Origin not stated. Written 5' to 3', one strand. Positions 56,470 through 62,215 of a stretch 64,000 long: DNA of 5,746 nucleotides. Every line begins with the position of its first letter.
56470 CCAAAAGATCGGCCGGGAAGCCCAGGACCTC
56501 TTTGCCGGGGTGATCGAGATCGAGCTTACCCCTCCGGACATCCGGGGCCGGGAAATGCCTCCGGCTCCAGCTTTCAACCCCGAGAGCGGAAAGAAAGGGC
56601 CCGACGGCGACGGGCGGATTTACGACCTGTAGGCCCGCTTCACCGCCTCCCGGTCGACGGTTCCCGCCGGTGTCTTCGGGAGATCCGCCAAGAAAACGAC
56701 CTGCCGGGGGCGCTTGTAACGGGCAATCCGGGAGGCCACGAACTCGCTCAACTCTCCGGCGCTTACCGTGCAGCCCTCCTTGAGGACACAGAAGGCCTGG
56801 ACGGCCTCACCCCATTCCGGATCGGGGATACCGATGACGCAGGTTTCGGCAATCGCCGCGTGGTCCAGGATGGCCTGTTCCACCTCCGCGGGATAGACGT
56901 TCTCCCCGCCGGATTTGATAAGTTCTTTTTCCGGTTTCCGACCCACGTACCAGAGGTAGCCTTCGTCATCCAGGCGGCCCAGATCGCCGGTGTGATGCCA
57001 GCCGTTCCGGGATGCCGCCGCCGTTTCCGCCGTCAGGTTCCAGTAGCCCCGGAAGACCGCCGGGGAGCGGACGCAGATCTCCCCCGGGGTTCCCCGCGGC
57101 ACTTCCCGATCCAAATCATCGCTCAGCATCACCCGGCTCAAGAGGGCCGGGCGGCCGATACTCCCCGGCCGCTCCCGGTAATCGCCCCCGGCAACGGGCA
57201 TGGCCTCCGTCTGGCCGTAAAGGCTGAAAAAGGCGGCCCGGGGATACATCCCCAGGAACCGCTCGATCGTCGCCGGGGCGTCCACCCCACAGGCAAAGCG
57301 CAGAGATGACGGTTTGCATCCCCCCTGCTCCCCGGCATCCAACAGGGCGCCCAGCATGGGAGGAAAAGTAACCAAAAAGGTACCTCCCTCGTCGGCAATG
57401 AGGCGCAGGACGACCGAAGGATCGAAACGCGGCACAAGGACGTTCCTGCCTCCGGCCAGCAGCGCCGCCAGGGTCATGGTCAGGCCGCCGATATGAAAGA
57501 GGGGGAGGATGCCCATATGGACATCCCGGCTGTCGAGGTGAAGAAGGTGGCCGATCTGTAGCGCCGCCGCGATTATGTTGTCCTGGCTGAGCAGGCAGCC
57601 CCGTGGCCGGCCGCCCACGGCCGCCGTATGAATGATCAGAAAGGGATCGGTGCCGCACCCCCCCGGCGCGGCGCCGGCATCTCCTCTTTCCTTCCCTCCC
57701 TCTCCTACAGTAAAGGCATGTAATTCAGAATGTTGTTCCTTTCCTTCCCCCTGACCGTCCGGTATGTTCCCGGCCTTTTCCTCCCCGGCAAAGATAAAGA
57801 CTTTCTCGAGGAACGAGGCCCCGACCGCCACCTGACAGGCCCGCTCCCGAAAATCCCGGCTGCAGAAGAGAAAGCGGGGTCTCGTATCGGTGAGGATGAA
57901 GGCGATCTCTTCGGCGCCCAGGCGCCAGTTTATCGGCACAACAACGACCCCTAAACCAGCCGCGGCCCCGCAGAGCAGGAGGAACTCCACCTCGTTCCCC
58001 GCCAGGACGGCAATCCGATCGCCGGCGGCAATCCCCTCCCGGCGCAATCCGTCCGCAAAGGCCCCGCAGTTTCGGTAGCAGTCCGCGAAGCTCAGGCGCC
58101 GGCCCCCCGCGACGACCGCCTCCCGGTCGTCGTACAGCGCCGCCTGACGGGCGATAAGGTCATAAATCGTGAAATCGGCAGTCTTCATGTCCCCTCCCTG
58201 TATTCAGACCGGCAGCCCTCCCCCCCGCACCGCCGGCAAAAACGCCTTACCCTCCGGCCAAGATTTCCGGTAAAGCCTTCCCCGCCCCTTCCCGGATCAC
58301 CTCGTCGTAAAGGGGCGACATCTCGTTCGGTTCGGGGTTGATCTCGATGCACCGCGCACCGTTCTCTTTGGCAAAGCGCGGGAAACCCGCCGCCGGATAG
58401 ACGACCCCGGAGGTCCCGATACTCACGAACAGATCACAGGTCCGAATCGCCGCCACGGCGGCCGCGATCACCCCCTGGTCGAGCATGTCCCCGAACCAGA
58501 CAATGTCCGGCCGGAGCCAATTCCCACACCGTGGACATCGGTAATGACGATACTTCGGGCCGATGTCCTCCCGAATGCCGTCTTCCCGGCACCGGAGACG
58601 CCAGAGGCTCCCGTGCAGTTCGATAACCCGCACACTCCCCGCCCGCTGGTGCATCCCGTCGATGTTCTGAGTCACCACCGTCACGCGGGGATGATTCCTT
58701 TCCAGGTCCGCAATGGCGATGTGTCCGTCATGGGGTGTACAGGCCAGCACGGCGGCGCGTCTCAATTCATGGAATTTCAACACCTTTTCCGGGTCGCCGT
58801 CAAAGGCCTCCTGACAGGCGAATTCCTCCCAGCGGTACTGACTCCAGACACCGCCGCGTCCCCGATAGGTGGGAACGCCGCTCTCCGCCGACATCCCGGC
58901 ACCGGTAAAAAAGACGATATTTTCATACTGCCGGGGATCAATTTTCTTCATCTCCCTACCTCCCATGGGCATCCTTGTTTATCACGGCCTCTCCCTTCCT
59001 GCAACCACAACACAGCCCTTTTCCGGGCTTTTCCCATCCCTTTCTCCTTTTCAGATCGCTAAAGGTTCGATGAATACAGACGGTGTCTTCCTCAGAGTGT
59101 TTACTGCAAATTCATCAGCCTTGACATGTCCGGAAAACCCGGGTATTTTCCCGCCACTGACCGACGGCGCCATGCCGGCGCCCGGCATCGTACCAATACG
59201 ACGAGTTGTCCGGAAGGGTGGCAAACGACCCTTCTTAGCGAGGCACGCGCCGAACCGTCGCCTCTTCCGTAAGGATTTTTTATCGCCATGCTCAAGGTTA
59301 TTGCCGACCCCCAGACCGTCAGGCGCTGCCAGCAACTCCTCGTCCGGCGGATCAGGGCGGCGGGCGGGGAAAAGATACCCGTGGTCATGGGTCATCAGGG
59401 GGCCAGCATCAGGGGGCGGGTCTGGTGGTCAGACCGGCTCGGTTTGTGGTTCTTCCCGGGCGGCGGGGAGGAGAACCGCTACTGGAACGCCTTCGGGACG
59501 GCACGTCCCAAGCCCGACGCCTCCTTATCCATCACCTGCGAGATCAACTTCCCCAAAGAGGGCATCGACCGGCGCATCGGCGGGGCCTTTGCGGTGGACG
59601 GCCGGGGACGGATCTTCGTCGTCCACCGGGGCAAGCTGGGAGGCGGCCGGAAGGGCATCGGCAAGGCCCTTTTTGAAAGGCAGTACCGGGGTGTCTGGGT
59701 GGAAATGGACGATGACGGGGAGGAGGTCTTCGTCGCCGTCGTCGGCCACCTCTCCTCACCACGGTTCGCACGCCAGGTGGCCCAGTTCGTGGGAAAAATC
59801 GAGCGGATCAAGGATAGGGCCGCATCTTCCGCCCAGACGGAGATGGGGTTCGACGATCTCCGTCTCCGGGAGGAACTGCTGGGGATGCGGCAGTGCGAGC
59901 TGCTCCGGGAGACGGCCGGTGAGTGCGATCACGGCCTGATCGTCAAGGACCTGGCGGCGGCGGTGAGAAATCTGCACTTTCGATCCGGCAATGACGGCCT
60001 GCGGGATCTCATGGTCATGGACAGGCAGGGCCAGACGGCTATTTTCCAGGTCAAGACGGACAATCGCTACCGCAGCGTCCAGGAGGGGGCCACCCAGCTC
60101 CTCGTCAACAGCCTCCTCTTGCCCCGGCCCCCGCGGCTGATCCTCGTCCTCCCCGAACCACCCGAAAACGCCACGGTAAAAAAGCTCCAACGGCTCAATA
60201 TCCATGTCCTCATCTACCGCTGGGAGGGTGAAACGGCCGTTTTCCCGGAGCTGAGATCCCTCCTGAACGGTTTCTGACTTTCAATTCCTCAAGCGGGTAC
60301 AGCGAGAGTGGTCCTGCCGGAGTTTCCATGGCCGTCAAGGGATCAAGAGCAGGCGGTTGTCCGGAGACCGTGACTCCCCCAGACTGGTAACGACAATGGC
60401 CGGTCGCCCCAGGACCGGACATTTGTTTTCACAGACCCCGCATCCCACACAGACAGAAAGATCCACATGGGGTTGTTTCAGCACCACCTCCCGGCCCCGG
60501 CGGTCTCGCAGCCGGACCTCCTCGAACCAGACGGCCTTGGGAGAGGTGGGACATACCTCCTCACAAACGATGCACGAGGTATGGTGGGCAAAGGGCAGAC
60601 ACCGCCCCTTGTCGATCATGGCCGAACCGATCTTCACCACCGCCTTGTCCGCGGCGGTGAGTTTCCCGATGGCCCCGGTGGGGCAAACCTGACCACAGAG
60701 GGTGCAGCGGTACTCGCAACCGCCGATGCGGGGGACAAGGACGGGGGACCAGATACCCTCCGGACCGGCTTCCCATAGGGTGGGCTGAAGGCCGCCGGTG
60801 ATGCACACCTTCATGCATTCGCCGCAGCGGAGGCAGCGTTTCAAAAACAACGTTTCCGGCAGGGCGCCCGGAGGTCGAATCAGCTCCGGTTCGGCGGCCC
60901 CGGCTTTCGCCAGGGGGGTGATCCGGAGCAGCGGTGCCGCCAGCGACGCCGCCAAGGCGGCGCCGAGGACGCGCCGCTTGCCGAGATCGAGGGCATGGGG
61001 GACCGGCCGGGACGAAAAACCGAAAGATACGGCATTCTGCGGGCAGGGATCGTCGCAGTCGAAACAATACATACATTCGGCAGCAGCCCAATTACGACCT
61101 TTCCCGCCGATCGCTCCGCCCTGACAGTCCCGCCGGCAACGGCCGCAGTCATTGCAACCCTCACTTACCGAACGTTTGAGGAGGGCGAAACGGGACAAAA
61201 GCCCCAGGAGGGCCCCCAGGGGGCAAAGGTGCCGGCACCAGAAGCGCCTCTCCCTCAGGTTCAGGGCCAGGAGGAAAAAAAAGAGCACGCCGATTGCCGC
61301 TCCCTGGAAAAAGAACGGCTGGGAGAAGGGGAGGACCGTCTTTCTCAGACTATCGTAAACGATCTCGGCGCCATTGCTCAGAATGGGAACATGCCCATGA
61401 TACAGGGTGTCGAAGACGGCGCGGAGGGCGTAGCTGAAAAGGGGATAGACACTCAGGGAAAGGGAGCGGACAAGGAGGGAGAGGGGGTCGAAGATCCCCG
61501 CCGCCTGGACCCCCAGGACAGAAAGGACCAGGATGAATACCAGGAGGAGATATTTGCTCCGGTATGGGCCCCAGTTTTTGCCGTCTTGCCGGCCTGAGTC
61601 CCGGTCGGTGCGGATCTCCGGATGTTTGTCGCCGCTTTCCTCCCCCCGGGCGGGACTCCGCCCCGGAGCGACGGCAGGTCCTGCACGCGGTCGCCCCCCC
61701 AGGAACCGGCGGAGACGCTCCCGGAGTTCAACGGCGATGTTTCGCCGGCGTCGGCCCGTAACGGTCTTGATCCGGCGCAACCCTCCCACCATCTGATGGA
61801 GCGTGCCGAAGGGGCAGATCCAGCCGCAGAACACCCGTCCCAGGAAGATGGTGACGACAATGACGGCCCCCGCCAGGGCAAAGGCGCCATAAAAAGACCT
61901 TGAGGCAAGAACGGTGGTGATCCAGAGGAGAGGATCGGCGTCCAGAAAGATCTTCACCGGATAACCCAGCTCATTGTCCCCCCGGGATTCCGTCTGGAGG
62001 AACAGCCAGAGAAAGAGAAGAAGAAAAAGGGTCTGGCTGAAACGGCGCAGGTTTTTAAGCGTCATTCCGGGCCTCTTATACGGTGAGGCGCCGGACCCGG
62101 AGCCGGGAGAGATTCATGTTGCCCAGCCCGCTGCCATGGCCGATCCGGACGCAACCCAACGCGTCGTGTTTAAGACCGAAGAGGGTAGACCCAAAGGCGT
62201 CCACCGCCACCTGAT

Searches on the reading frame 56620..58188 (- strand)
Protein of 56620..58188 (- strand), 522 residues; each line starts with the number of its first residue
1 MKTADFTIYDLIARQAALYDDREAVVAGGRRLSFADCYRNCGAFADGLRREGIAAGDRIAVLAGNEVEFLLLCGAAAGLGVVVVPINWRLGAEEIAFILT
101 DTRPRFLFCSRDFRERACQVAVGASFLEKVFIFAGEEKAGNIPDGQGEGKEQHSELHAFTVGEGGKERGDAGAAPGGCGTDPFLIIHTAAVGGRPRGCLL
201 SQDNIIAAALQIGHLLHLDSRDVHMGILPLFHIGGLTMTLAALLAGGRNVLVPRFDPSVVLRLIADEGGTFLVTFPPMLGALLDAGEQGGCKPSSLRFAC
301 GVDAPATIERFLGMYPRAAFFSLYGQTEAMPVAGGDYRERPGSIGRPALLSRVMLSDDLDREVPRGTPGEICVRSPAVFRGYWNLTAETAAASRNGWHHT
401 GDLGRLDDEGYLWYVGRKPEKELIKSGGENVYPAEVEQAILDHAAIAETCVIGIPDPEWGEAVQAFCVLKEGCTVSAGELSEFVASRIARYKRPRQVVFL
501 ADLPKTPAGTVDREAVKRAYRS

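Call 70: search_protein_families(library=pfam, proteins=[window:56620-58188:-], max_evalue=0.00001)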
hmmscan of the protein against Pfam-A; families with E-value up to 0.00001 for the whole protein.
window:56620-58188:- (522 aa): 2 families
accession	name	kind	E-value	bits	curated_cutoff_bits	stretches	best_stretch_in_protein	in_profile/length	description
PF00501.34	AMP-binding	-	5.1e-68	230.1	29.9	1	13-383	2-384/384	AMP-binding enzyme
PF13193.12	AMP-binding_C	-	1.4e-20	74.4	24.5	1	435-509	1-75/76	AMP-binding enzyme C-terminal domain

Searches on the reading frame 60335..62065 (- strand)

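Call 70: search_protein_families(library=pfam, proteins=[window:60335-62065:-], max_evalue=0.00001)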
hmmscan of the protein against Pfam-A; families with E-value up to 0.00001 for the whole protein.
window:60335-62065:- (576 aa): 6 families
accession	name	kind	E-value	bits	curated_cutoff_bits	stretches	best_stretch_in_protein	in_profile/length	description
PF12801.12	Fer4_5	-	1.6e-19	70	22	2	60-100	4-44/48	4Fe-4S binding domain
PF12838.12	Fer4_7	-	3.7e-10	40.6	27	0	497-551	4-50/52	4Fe-4S dicluster domain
PF13237.11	Fer4_10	-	5.9e-10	39.4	25.5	0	488-550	8-53/53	4Fe-4S dicluster domain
PF13187.11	Fer4_9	-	9.9e-08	32.3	27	0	410-466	1-52/52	4Fe-4S dicluster domain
PF00037.32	Fer4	-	1.2e-07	31.7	21.1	0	533-551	2-20/24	4Fe-4S binding domain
PF13484.11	Fer4_16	-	1e-06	29.9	30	0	453-507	4-65/66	4Fe-4S double cluster binding domain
